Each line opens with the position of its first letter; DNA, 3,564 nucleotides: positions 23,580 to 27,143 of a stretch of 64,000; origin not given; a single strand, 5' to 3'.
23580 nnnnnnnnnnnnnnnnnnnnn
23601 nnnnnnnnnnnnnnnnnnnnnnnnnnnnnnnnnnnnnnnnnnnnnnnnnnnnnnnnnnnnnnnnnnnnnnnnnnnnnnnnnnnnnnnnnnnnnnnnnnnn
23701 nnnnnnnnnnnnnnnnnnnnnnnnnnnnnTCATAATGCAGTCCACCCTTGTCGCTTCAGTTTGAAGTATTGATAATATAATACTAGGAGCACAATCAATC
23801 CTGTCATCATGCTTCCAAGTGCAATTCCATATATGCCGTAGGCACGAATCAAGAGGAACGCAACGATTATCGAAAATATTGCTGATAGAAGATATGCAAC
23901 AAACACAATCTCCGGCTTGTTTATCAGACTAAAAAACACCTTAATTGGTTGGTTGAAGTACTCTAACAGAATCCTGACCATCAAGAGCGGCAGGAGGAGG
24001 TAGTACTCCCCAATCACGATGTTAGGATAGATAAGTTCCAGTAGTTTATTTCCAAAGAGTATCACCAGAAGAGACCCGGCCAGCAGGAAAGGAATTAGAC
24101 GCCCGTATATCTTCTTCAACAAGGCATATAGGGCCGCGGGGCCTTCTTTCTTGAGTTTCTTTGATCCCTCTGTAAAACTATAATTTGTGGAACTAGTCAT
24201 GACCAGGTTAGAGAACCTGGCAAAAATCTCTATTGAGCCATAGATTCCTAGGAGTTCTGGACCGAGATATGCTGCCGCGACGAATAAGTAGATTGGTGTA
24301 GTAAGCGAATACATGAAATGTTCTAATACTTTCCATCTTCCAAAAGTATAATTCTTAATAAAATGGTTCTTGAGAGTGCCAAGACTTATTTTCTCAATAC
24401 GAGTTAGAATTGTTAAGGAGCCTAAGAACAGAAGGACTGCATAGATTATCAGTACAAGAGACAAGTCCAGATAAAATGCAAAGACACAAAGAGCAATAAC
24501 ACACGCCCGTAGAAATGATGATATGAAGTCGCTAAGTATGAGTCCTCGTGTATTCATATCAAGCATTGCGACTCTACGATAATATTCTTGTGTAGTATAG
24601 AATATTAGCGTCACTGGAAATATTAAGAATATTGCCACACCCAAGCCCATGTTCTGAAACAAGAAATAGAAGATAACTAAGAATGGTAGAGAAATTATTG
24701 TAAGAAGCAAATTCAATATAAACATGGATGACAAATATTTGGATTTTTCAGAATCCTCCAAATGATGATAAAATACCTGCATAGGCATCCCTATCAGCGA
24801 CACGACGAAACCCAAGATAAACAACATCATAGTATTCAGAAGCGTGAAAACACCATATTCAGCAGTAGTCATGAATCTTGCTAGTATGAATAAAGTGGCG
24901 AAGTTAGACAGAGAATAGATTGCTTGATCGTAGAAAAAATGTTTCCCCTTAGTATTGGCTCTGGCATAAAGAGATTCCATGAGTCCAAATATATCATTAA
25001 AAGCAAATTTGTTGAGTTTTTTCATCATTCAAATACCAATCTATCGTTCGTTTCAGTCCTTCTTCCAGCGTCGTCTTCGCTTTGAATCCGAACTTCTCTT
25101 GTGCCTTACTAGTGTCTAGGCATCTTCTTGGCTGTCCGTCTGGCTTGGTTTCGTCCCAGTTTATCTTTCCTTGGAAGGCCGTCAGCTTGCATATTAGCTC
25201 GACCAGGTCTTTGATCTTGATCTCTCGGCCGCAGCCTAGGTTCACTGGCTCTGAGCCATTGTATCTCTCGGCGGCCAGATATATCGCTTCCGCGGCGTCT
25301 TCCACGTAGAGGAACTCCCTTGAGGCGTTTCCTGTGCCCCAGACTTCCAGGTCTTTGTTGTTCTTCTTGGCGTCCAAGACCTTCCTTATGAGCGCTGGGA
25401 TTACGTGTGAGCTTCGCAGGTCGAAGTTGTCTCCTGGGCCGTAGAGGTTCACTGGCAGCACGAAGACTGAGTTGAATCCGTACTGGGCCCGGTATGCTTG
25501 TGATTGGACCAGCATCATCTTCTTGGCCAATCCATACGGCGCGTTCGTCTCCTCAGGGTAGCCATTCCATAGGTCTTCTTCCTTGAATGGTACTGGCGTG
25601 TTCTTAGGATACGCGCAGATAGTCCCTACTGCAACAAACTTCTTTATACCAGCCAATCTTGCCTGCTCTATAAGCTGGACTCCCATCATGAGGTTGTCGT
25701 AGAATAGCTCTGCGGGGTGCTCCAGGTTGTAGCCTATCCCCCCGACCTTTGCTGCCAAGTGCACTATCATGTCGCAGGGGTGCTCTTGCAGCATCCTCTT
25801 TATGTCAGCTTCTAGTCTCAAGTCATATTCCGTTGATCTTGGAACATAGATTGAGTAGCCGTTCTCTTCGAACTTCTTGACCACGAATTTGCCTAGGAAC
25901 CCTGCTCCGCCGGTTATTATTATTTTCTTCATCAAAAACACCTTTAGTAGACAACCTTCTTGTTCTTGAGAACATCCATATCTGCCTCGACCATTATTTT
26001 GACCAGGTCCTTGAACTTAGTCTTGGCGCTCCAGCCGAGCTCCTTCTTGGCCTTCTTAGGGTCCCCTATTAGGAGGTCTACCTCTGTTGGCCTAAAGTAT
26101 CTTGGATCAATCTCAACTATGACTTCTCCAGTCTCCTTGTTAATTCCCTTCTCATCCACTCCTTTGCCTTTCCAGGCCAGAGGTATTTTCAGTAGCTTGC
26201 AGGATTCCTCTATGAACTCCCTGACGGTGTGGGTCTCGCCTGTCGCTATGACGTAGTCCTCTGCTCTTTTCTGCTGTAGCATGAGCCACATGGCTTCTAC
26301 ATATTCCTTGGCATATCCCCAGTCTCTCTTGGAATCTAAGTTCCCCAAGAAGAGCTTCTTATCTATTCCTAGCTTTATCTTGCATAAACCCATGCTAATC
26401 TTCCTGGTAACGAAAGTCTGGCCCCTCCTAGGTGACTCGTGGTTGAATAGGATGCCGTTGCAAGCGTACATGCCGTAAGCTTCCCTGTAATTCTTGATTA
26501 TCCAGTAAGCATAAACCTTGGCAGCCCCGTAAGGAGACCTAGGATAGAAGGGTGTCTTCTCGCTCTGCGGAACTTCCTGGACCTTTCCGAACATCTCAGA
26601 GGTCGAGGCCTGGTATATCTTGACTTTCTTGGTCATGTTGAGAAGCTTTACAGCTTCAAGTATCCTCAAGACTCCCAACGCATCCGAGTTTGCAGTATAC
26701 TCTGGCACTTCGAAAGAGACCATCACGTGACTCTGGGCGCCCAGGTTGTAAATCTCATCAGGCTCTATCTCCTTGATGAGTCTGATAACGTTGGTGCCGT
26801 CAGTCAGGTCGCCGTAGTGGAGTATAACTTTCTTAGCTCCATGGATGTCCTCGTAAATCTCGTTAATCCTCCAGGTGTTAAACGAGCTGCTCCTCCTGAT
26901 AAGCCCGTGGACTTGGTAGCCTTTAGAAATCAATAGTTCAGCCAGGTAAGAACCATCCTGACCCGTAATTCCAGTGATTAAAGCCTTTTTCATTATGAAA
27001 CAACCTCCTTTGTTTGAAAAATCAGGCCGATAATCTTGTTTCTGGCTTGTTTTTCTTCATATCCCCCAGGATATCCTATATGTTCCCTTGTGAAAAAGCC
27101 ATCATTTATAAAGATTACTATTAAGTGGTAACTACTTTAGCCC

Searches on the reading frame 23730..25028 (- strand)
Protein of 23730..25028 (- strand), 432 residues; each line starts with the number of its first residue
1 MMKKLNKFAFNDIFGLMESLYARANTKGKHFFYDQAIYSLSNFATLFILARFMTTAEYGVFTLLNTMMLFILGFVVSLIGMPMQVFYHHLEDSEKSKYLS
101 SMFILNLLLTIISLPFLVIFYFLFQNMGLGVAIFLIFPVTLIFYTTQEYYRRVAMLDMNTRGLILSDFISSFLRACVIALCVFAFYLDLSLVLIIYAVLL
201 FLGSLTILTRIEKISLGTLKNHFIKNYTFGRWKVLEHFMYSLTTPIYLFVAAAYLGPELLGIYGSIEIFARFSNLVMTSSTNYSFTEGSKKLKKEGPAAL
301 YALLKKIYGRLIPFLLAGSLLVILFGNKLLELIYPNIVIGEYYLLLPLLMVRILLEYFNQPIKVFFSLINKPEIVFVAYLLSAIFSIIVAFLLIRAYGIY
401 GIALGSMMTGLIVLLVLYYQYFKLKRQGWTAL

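Call 9: search_protein_families(library=pfam, proteins=[window:23730-25028:-], max_evalue=0.001)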
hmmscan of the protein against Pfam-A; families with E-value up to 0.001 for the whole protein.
window:23730-25028:- (432 aa): 0 families

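Call 26: search_protein_families(library=pfam, proteins=[window:23730-25028:-], max_evalue=0.5)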
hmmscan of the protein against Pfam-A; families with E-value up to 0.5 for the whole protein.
window:23730-25028:- (432 aa): 1 family
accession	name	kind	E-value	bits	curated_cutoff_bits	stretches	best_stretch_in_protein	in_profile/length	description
PF13440.11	Polysacc_synt_3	-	0.016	14.9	23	1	48-264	1-215/293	Polysaccharide biosynthesis protein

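Call 49: search_protein_families(library=ncbifam, proteins=[window:23730-25028:-], max_evalue=0.01)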
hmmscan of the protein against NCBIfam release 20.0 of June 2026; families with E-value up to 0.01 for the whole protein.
window:23730-25028:- (432 aa): 0 families

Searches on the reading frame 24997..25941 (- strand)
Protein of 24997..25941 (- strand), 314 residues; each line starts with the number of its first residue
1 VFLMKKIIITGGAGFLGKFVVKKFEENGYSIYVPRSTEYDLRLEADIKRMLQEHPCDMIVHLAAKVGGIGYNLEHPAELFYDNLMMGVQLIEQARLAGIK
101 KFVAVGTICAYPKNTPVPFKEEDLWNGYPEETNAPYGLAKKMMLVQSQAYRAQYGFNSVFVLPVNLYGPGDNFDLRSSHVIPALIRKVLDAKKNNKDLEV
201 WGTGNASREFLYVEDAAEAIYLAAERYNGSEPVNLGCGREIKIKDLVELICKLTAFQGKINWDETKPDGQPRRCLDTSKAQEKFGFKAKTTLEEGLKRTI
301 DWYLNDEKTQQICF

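Call 10: search_protein_families(library=pfam, proteins=[window:24997-25941:-], max_evalue=0.001)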
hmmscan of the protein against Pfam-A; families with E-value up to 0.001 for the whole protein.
window:24997-25941:- (314 aa): 5 families
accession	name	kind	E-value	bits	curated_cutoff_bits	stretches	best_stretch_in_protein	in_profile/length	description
PF01370.27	Epimerase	-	2.7e-57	194.4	20.9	1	7-236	1-240/240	NAD dependent epimerase/dehydratase family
PF16363.11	GDP_Man_Dehyd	-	1.8e-30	107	27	1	38-299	58-332/332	GDP-mannose 4,6 dehydratase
PF04321.23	RmlD_sub_bind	-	6e-08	32.5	27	1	6-64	2-60/287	RmlD substrate binding domain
PF02719.21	Polysacc_synt_2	-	8e-07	29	20.2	0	40-107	62-128/293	Polysaccharide biosynthesis protein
PF01073.25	3Beta_HSD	-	4.9e-06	26.2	22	0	37-226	50-231/280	3-beta hydroxysteroid dehydrogenase/isomerase family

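Call 70: search_protein_families(library=ncbifam, proteins=[window:24997-25941:-], max_evalue=1)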
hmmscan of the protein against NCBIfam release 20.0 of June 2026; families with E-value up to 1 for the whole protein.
window:24997-25941:- (314 aa): 29 families (the best 25 are shown)
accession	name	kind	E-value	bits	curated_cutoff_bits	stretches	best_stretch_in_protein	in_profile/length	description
NF047922.1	GDPFucSynFcl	equivalog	3.7e-88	295.9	500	1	5-308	3-306/308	GDP-L-fucose synthase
TIGR01181.1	dTDP_gluc_dehyt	equivalog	3.6e-33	115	365.1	1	40-309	58-317/321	dTDP-glucose 4,6-dehydratase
TIGR01179.1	galE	equivalog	3e-29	101.9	262.3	2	39-306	54-328/332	UDP-glucose 4-epimerase GalE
NF007490.0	PRK10084.1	subfamily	1.1e-24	87.1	649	2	133-308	164-339/361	dTDP-glucose 4,6-dehydratase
NF007582.0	PRK10217.1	equivalog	7.2e-24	84.5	698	2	40-308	59-336/355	dTDP-glucose 4,6-dehydratase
TIGR04180.1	EDH_00030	hypoth_equivalog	1.3e-21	77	475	1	40-289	57-295/297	NAD-dependent 4,6-dehydratase LegB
TIGR02197.1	heptose_epim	equivalog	2e-14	53.5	274.6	1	7-305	1-315/316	ADP-glyceromanno-heptose 6-epimerase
TIGR02622.1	CDP_4_6_dhtase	equivalog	3.1e-13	49.6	278.45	1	37-306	59-333/352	CDP-glucose 4,6-dehydratase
NF007956.0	PRK10675.1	subfamily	3.9e-13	49.2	394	1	34-304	52-330/338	UDP-glucose 4-epimerase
NF042422.1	oxyalk_red_OleD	equivalog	1.5e-12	47.5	580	1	6-226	2-217/329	2-alkyl-3-oxoalkanoate reductase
NF011728.1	PRK15181.1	equivalog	1.3e-10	40.8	760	1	55-309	90-343/348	Vi polysaccharide biosynthesis UDP-N-acetylglucosaminuronic acid C-4 epimerase TviC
TIGR03466.1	HpnA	hypoth_equivalog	5.2e-09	35.4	367.65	1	6-254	2-246/327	hopanoid-associated sugar epimerase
NF042423.1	oxyalk_red_Shew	equivalog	1.2e-06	27.9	580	1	4-229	8-226/331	2-alkyl-3-oxoalkanoate reductase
TIGR01777.1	yfcH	hypoth_equivalog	1.9e-06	27.7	207.35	1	7-123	1-128/292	TIGR01777 family oxidoreductase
NF052578.1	StrlDmthSdmBMthl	equivalog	2.3e-06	27.6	600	1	38-254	49-245/328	sterol demethylase protein SdmB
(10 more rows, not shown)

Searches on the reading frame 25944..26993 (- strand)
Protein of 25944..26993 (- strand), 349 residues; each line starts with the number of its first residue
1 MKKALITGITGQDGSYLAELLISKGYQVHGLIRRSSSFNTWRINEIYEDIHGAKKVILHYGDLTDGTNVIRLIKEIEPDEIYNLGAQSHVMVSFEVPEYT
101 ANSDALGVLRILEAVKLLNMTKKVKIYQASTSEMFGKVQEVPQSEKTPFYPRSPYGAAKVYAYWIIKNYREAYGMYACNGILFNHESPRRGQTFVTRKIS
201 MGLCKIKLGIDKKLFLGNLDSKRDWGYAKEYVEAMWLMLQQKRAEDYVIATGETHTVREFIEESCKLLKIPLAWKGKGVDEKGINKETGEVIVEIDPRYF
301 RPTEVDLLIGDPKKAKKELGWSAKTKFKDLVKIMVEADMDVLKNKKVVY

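Call 10: search_protein_families(library=pfam, proteins=[window:25944-26993:-], max_evalue=0.001)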
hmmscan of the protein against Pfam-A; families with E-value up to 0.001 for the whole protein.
window:25944-26993:- (349 aa): 3 families
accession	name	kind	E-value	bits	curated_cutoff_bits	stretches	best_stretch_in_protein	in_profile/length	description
PF16363.11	GDP_Man_Dehyd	-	7.1e-152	506.1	27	1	5-334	1-332/332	GDP-mannose 4,6 dehydratase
PF01370.27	Epimerase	-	9.2e-73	245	20.9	1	4-250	1-240/240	NAD dependent epimerase/dehydratase family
PF04321.23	RmlD_sub_bind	-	3.6e-08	33.3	27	1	3-162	2-132/287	RmlD substrate binding domain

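Call 70: search_protein_families(library=ncbifam, proteins=[window:25944-26993:-], max_evalue=1)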
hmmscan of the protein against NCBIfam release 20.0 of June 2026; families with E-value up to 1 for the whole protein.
window:25944-26993:- (349 aa): 21 families
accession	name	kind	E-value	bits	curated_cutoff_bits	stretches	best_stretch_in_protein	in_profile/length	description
TIGR01472.1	gmd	equivalog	3.6e-176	585.3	415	1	2-340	1-340/342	GDP-mannose 4,6-dehydratase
TIGR01181.1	dTDP_gluc_dehyt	equivalog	2e-30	106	365.1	1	4-335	2-308/321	dTDP-glucose 4,6-dehydratase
TIGR04180.1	EDH_00030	hypoth_equivalog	2.4e-29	102.3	475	1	5-324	2-295/297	NAD-dependent 4,6-dehydratase LegB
TIGR02622.1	CDP_4_6_dhtase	equivalog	2.5e-20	72.9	278.45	1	2-174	5-173/352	CDP-glucose 4,6-dehydratase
TIGR01179.1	galE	equivalog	2.3e-19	69.4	262.3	2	4-175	2-166/332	UDP-glucose 4-epimerase GalE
NF007582.0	PRK10217.1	equivalog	6.5e-16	58.4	698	1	1-332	1-325/355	dTDP-glucose 4,6-dehydratase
NF007490.0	PRK10084.1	subfamily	1.4e-12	47.3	649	1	44-277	40-285/361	dTDP-glucose 4,6-dehydratase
NF007956.0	PRK10675.1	subfamily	4.1e-07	29.4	394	1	3-173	2-167/338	UDP-glucose 4-epimerase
NF041015.1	UDPsulfquin_syn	equivalog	5.6e-06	25.6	575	1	3-136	2-149/384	UDP-sulfoquinovose synthase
NF043036.1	ErythonDh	equivalog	6.8e-06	25.5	325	1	3-169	2-163/321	D-erythronate dehydrogenase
NF011728.1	PRK15181.1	equivalog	0.00012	21.2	760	1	2-233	16-243/348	Vi polysaccharide biosynthesis UDP-N-acetylglucosaminuronic acid C-4 epimerase TviC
NF052578.1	StrlDmthSdmBMthl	equivalog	0.00016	21.6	600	1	4-161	3-140/328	sterol demethylase protein SdmB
TIGR03466.1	HpnA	hypoth_equivalog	0.00056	18.9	367.65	1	3-156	2-139/327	hopanoid-associated sugar epimerase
TIGR01214.1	rmlD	equivalog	0.003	16.7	224.05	1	4-169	2-138/285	dTDP-4-dehydrorhamnose reductase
NF042422.1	oxyalk_red_OleD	equivalog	0.013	14.9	580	1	3-162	2-146/329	2-alkyl-3-oxoalkanoate reductase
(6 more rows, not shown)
